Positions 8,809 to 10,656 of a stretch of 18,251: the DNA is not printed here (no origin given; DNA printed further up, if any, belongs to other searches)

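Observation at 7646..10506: Tail-knob gene split into two cistrons by a lysozyme and NlpC/P60 hydrolase cassette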

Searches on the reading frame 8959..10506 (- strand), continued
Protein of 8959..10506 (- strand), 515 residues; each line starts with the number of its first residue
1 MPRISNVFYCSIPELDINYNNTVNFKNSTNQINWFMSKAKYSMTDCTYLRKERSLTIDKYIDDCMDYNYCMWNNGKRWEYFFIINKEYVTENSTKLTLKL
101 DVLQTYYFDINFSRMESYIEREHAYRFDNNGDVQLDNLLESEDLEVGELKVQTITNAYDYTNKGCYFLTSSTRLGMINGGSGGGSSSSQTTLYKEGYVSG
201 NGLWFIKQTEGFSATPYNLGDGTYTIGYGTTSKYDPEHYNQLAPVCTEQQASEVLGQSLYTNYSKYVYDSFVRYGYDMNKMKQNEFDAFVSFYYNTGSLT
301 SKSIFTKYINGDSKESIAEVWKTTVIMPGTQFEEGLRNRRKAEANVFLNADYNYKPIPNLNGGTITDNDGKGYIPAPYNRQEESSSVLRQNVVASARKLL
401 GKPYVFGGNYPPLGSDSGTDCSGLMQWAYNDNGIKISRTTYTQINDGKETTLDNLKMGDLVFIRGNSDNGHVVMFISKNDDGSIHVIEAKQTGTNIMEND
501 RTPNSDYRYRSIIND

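Call 17: find_homologous_proteins(query=window:8959-10506:-, max_evalue=0.00001)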
Query window:8959-10506:- (515 aa): 486 proteins with E <= 0.00001 among 8000 candidates; the best 120 are listed.
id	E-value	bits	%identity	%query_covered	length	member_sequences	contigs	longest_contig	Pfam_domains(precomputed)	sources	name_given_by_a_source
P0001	0.0e+0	1158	98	100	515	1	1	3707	PF16838.12,PF00877.26,PF00959.25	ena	-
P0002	0.0e+0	1158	97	100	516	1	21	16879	PF16838.12,PF00877.26,PF00959.25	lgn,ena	-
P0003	0.0e+0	1157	98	100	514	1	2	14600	PF16838.12,PF00877.26,PF00959.25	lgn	-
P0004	0.0e+0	1157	97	100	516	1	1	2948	PF16838.12,PF00877.26,PF00959.25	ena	-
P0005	0.0e+0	1156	98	100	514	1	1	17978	PF16838.12,PF00877.26,PF00959.25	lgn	-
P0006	0.0e+0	1154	98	100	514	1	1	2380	PF16838.12,PF00877.26,PF00959.25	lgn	-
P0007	0.0e+0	1153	97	100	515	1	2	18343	PF16838.12,PF00877.26,PF00959.25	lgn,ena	-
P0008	0.0e+0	1153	97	100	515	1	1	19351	PF16838.12,PF00877.26,PF00959.25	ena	-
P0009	0.0e+0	1151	97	100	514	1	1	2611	PF16838.12,PF00877.26,PF00959.25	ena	-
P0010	0.0e+0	1151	97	100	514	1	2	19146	PF16838.12,PF00877.26,PF00959.25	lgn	-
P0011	0.0e+0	1151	98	100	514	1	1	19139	PF16838.12,PF00877.26,PF00959.25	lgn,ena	-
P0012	0.0e+0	1151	97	100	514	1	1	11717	PF16838.12,PF00877.26,PF00959.25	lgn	-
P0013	0.0e+0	1150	97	100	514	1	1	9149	PF16838.12,PF00877.26,PF00959.25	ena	-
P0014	0.0e+0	1150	97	100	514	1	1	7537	PF16838.12,PF00877.26,PF00959.25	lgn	-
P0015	0.0e+0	1148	97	100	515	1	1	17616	PF16838.12,PF00877.26,PF00959.25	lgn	-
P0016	0.0e+0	1146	96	100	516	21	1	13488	PF16838.12,PF00877.26,PF00959.25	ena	-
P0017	0.0e+0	1145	97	100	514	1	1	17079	PF16838.12,PF00877.26,PF00959.25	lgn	-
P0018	0.0e+0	1144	96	100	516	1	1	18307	PF16838.12,PF00877.26,PF00959.25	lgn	-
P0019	0.0e+0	1144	96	100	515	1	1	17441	PF16838.12,PF00877.26,PF00959.25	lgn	-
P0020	0.0e+0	1144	96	100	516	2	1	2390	PF16838.12,PF00877.26,PF00959.25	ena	-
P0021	0.0e+0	1144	96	100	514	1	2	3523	PF16838.12,PF00877.26,PF00959.25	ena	-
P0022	0.0e+0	1143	96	100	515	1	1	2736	PF16838.12,PF00877.26,PF00959.25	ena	-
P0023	0.0e+0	1143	97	100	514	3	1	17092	PF16838.12,PF00877.26,PF00959.25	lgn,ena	-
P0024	0.0e+0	1141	96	100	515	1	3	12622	PF16838.12,PF00877.26,PF00959.25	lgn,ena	-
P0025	0.0e+0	1141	96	100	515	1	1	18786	PF16838.12,PF00877.26,PF00959.25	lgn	-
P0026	0.0e+0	1140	96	100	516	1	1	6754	PF16838.12,PF00877.26,PF00959.25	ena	-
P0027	0.0e+0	1140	97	100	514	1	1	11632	PF16838.12,PF00877.26,PF00959.25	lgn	-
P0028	0.0e+0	1140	97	100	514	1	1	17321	PF16838.12,PF00877.26,PF00959.25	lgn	-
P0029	0.0e+0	1139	96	100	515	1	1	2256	PF16838.12,PF00877.26,PF00959.25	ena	-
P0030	0.0e+0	1138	96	100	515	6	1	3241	PF16838.12,PF00877.26,PF00959.25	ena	-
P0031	0.0e+0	1138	97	100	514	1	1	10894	PF16838.12,PF00877.26,PF00959.25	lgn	-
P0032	0.0e+0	1138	97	100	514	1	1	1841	PF16838.12,PF00877.26,PF00959.25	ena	-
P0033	0.0e+0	1137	96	100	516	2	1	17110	PF16838.12,PF00877.26,PF00959.25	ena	-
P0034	0.0e+0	1137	96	100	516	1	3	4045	PF16838.12,PF00877.26,PF00959.25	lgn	-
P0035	0.0e+0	1137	96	100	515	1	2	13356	PF16838.12,PF00877.26,PF00959.25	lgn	-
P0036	0.0e+0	1136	96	100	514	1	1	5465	PF16838.12,PF00877.26,PF00959.25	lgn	-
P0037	0.0e+0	1136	96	100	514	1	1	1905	PF16838.12,PF00877.26,PF00959.25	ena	-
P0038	0.0e+0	1136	95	100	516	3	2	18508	PF16838.12,PF00877.26,PF00959.25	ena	-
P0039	0.0e+0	1131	95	100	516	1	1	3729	PF16838.12,PF00877.26,PF00959.25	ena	-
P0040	0.0e+0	1130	95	100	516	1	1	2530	PF16838.12,PF00877.26,PF00959.25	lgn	-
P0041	0.0e+0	1128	95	100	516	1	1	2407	PF16838.12,PF00877.26,PF00959.25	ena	-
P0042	0.0e+0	1125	94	100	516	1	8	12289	PF16838.12,PF00877.26,PF00959.25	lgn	-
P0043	0.0e+0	1123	95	100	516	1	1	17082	PF16838.12,PF00877.26,PF00959.25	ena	-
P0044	0.0e+0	1112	93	100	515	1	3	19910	PF16838.12,PF00877.26,PF00959.25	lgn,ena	-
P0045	0.0e+0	1106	93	100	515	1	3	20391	PF16838.12,PF00877.26,PF00959.25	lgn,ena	-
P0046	0.0e+0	1098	92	100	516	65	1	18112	PF16838.12,PF00877.26,PF00959.25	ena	-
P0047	0.0e+0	1095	91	100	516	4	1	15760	PF16838.12,PF00877.26,PF00959.25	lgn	-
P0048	0.0e+0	1058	88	100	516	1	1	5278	PF16838.12,PF00877.26,PF00959.25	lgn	-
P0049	0.0e+0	1056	87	100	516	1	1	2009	PF16838.12,PF00877.26,PF00959.25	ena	-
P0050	0.0e+0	1053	88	100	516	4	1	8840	PF16838.12,PF00877.26,PF00959.25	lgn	-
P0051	0.0e+0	1048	87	100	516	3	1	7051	PF16838.12,PF00877.26,PF00959.25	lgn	-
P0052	0.0e+0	1046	87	100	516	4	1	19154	PF16838.12,PF00877.26,PF00959.25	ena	-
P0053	0.0e+0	1033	86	100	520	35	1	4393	PF16838.12,PF00877.26,PF00959.25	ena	-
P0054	0.0e+0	1030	86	100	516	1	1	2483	PF16838.12,PF00877.26,PF00959.25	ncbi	-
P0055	0.0e+0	1030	86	100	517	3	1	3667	PF16838.12,PF00877.26,PF00959.25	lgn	-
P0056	4.2e-297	1004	83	100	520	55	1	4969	PF16838.12,PF00877.26,PF00959.25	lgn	-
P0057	7.5e-289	976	82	100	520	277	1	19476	PF16838.12,PF00877.26,PF00959.25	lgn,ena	-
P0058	3.4e-286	968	80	100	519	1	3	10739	PF16838.12,PF00877.26,PF00959.25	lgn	-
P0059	1.8e-285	965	81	100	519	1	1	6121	PF16838.12,PF00877.26,PF00959.25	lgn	-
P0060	1.0e-243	828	70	100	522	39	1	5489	PF16838.12,PF00877.26,PF00959.25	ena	-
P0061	3.8e-236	803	69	100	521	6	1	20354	PF16838.12,PF00877.26,PF00959.25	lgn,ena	-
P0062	6.2e-226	769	65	100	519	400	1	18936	PF16838.12,PF00877.26,PF00959.25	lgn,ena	-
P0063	4.8e-214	730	95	63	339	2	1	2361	PF00877.26,PF00959.25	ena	-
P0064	2.5e-195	668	59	100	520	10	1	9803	PF16838.12,PF00877.26,PF00959.25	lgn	-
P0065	2.6e-193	661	59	100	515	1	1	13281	PF16838.12,PF00877.26,PF00959.25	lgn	-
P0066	7.0e-192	657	59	99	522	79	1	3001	PF16838.12,PF00877.26,PF00959.25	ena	-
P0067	9.9e-192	656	59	100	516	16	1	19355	PF16838.12,PF00877.26,PF00959.25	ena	-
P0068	2.8e-191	655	59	100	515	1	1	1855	PF16838.12,PF00877.26,PF00959.25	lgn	-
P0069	4.7e-190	650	59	100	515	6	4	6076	PF16838.12,PF00877.26,PF00959.25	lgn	-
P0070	2.1e-187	642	59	99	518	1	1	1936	PF16838.12,PF00877.26,PF00959.25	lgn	-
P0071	2.7e-186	638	58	99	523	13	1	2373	PF16838.12,PF00877.26,PF00959.25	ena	-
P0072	4.9e-186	637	58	99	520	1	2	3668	PF16838.12,PF00877.26,PF00959.25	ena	-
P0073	4.1e-185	634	58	97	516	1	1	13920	PF16838.12,PF00877.26,PF00959.25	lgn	-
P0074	8.5e-182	623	57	99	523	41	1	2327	PF00877.26,PF00959.25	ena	-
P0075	1.1e-181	623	57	100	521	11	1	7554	PF16838.12,PF00877.26,PF00959.25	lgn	-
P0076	5.4e-179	614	55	99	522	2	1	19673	PF16838.12,PF00877.26,PF00959.25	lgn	-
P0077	8.2e-179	613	60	92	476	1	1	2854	PF00877.26,PF00959.25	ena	-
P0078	2.9e-169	582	55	97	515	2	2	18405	PF16838.12,PF00877.26,PF00959.25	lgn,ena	-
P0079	1.1e-167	577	56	97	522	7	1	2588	PF00877.26,PF00959.25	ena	-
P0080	1.4e-163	563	52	100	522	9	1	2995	PF16838.12,PF00877.26,PF00959.25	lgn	-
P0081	8.4e-162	557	53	99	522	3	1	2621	PF16838.12,PF00877.26,PF00959.25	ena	-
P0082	1.4e-161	557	53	99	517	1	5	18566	PF16838.12,PF00877.26,PF00959.25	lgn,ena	-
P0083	1.1e-160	554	53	99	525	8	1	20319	PF16838.12,PF00877.26,PF00959.25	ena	-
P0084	4.8e-160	551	53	100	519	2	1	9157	PF00877.26,PF00959.25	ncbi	-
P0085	1.3e-159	550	52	99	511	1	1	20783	PF16838.12,PF00877.26,PF00959.25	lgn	-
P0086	4.3e-156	538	52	100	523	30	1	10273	PF00877.26,PF00959.25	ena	-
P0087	9.0e-156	537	53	99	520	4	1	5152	PF16838.12,PF00877.26,PF00959.25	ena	-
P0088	2.2e-155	536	52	100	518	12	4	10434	PF00877.26,PF00959.25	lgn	-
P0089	4.8e-155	535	51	100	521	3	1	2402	PF00877.26,PF00959.25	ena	-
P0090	1.1e-154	534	52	99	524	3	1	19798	PF00877.26,PF00959.25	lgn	-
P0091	2.0e-154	533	51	100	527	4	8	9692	PF16838.12,PF00877.26,PF00959.25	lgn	-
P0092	1.2e-153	530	51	100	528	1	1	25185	PF16838.12,PF00877.26,PF00959.25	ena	-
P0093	1.3e-153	530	50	100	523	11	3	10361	PF16838.12,PF00877.26,PF00959.25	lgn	-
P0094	3.3e-153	529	51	99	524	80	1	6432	PF16838.12,PF00877.26,PF00959.25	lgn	-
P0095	7.1e-153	528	49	99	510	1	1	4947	PF16838.12,PF00877.26,PF00959.25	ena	-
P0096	5.5e-152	525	50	99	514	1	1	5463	PF16838.12,PF00877.26,PF00959.25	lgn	-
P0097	5.3e-151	522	80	54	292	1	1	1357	PF16838.12,PF00959.25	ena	-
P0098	7.7e-151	521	63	73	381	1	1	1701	PF00877.26,PF00959.25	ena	-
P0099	8.2e-151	521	51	99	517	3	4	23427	PF16838.12,PF00877.26,PF00959.25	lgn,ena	-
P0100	2.2e-150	520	49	99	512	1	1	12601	PF16838.12,PF00877.26,PF00959.25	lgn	-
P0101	5.5e-150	518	49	100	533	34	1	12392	PF16838.12,PF00877.26,PF00959.25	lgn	-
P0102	5.7e-149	515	49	99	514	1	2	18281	PF16838.12,PF00877.26,PF00959.25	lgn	-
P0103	6.5e-149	515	49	98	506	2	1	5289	PF00877.26,PF00959.25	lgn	-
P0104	1.5e-148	514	49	99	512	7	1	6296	PF16838.12,PF00877.26,PF00959.25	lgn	-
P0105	2.7e-148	513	49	99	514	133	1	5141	PF16838.12,PF00877.26,PF00959.25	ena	-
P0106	4.1e-148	512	49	99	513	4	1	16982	PF16838.12,PF00877.26,PF00959.25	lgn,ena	-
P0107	2.5e-147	510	55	87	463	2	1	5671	PF00877.26,PF00959.25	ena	-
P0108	6.2e-147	508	48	99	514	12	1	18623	PF16838.12,PF00877.26,PF00959.25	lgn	-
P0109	4.0e-145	502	48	99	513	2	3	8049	PF16838.12,PF00877.26,PF00959.25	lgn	-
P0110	4.8e-144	499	49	99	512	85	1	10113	PF16838.12,PF00877.26,PF00959.25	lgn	-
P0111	1.4e-143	497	48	99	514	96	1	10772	PF16838.12,PF00877.26,PF00959.25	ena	-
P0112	1.4e-143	497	47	99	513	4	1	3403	PF16838.12,PF00877.26,PF00959.25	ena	-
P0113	2.3e-143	496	50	99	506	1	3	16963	PF16838.12,PF00877.26,PF00959.25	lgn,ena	-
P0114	2.8e-143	496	48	99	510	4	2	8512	PF00877.26,PF00959.25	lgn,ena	-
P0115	3.4e-142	493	48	99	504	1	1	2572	PF16838.12,PF00877.26,PF00959.25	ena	-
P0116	3.7e-140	486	46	99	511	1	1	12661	PF16838.12,PF00877.26,PF00959.25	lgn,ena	-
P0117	6.2e-139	482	46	100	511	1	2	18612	PF16838.12,PF00877.26,PF00959.25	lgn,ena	-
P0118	3.4e-137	476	47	100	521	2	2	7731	PF16838.12,PF00877.26,PF00959.25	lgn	-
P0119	1.2e-135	471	47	99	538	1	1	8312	PF16838.12,PF00877.26,PF00959.25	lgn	-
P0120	7.8e-135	468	47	100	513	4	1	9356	PF16838.12,PF00877.26,PF00959.25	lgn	-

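Call 18: find_encoding_contigs(protein=P0117, flank=10000, max_places=2)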
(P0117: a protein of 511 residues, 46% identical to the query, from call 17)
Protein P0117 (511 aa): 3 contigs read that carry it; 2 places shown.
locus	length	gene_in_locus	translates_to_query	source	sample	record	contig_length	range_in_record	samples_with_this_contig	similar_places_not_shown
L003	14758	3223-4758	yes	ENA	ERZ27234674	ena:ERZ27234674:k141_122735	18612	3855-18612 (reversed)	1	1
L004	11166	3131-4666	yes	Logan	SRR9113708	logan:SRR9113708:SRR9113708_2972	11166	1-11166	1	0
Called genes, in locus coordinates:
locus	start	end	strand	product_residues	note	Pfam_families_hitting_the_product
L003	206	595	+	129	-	-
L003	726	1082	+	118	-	-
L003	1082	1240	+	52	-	-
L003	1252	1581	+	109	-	-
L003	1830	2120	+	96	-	-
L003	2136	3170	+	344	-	PF25622:Phi29_MCP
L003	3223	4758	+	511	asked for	PF16838:Caud_tail_N, PF00959:Phage_lysozyme, PF00877:NLPC_P60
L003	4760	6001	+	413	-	PF20934:phi29_gp9_C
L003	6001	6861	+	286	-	PF05352:Phage_connector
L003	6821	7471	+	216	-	-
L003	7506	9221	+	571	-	PF12708:Pect-lyase_RHGA_epim (weak)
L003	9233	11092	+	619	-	PF12708:Pect-lyase_RHGA_epim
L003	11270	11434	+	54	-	-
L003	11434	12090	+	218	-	PF01520:Amidase_3, PF05036:SPOR (weak)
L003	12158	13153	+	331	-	PF05894:Podovirus_Gp16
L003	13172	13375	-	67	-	-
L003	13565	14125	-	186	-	-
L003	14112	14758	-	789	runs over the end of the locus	-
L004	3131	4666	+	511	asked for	PF16838:Caud_tail_N, PF00959:Phage_lysozyme, PF00877:NLPC_P60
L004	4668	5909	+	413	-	PF20934:phi29_gp9_C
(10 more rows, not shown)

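Call 19: find_encoding_contigs(protein=P0062, flank=10000, max_places=2)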
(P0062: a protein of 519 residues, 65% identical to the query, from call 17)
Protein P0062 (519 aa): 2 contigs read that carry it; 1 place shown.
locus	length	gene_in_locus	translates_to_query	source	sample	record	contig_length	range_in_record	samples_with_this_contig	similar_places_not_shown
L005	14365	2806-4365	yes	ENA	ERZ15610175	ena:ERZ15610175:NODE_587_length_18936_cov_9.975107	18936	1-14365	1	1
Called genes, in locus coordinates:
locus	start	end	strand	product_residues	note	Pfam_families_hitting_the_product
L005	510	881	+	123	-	PF00436:SSB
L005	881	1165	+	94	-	-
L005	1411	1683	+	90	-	-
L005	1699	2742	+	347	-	PF25622:Phi29_MCP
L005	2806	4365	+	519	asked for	PF16838:Caud_tail_N (weak), PF00959:Phage_lysozyme, PF00877:NLPC_P60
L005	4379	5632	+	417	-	PF20934:phi29_gp9_C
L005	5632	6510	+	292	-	PF05352:Phage_connector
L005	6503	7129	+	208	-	-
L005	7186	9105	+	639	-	-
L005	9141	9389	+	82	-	-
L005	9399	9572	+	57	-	-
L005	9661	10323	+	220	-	PF01520:Amidase_3, PF05036:SPOR (weak)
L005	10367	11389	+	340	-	PF05894:Podovirus_Gp16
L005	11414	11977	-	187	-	PF07638:Sigma70_ECF (weak)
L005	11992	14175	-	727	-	PF03175:DNA_pol_B_2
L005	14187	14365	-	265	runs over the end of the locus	-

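Call 38: predict_structure(alignment_id=A1)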
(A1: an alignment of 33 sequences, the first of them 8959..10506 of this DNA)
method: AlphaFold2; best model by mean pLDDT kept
length: 515 residues; sequences in the alignment: 33
mean_pLDDT: 80.0   pTM: 0.44
mean pLDDT of the five models: 80.0, 79.9, 78.7, 75.6, 75.5
residues with pLDDT >= 90: 240; 70-90: 165; 50-70: 39; < 50: 71
segments of 3 or more residues with pLDDT < 50: 112-124, 131-133, 138-160, 162-188
pLDDT, mean of each block of 10 residues (from residue 1): 75 79 76 91 79 82 92 83 92 91 75 40 50 50 31 36 32 27 38 89 93 91 91 90 95 94 95 90 95 92 93 94 90 87 93 90 86 85 65 95 92 91 93 82 80 90 75 92 93 94 91 80
secondary structure, 60 per line:
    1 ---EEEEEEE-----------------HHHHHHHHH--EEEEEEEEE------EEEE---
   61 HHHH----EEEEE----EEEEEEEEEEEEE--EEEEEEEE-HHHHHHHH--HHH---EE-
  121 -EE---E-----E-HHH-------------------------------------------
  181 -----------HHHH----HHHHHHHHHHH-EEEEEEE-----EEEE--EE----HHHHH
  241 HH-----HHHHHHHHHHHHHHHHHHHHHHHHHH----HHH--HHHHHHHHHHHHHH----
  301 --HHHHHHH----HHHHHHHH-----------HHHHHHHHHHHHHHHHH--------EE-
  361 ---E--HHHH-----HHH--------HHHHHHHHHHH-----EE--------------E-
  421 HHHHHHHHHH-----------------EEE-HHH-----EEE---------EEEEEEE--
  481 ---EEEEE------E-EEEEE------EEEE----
elements in order: E4-10 H28-36 E39-47 E54-57 H61-64 E69-73 E78-90 E93-100 H102-109 H192-195 H200-210 E212-218 E224-227 H236-242 H248-273 H283-296 H303-309 H314-321 H333-349 H367-370 H387-397 H421-430 E448-450 E460-462 E472-478 E484-488 E497-501 E508-511

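Call 40: search_protein_families(library=pfam, proteins=[L001:2999-4579:+, L002:3992-5548:+, L001:4585-5781:+, L002:5548-6792:+, L003:3223-4755:+, L005:2806-4362:+], max_evalue=0.01)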
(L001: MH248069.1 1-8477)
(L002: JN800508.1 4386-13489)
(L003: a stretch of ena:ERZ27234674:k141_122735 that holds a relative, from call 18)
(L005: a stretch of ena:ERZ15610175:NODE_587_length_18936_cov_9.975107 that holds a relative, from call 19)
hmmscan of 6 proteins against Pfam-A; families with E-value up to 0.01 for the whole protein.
L001:2999-4579:+ (527 aa): 5 families
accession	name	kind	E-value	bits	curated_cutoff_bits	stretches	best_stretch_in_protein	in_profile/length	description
PF01551.29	Peptidase_M23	-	1.3e-29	102.6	28.7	1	417-512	2-96/96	Peptidase family M23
PF00959.24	Phage_lysozyme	-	1.2e-10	42.3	22.3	1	208-343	2-125/125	Phage lysozyme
PF13533.13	Biotin_lipoyl_2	-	0.00028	21.1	29.8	0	470-487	13-30/32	Biotin-lipoyl like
PF05382.19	Amidase_5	-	0.0033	17.8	21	0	467-507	62-100/142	Bacteriophage peptidoglycan hydrolase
PF16838.11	Caud_tail_N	-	0.0071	17.3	27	0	6-113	7-119/120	Caudoviral major tail protein N-terminus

L002:3992-5548:+ (519 aa): 2 families
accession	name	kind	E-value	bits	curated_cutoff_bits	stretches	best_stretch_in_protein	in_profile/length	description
PF01551.29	Peptidase_M23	-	7.6e-32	109.8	28.7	1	407-497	2-92/96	Peptidase family M23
PF00959.24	Phage_lysozyme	-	0.00027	21.7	22.3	1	204-323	1-104/125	Phage lysozyme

L001:4585-5781:+ (399 aa): 1 family
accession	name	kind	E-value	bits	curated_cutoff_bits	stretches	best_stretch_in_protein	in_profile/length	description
PF20934.2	phi29_gp9_C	-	2e-26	93.3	27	1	97-386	152-443/449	Bacillus phage phi29, Tail knob protein gp9, C-terminal domain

L002:5548-6792:+ (415 aa): 1 family
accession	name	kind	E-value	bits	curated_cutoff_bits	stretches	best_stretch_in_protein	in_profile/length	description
PF20934.2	phi29_gp9_C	-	1e-21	77.7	27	1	120-412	174-448/449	Bacillus phage phi29, Tail knob protein gp9, C-terminal domain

L003:3223-4755:+ (511 aa): 3 families
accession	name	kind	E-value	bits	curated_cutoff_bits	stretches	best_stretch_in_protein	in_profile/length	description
PF00877.26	NLPC_P60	-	6.5e-17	61.9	23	1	398-484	1-81/105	NlpC/P60 family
PF00959.24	Phage_lysozyme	-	1.3e-16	61.5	22.3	1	205-342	1-125/125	Phage lysozyme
PF16838.11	Caud_tail_N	-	5.6e-08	33.7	27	1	9-112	8-120/120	Caudoviral major tail protein N-terminus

L005:2806-4362:+ (519 aa): 4 families
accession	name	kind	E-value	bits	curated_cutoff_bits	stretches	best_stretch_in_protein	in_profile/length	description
PF00877.26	NLPC_P60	-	8.3e-19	68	23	1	405-499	1-85/105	NlpC/P60 family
PF00959.24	Phage_lysozyme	-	2.7e-18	66.9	22.3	1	211-347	1-125/125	Phage lysozyme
PF16838.11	Caud_tail_N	-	8.2e-06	26.7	27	1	19-113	17-120/120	Caudoviral major tail protein N-terminus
PF05257.22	CHAP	-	0.00016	22.5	26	1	424-493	10-80/81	CHAP domain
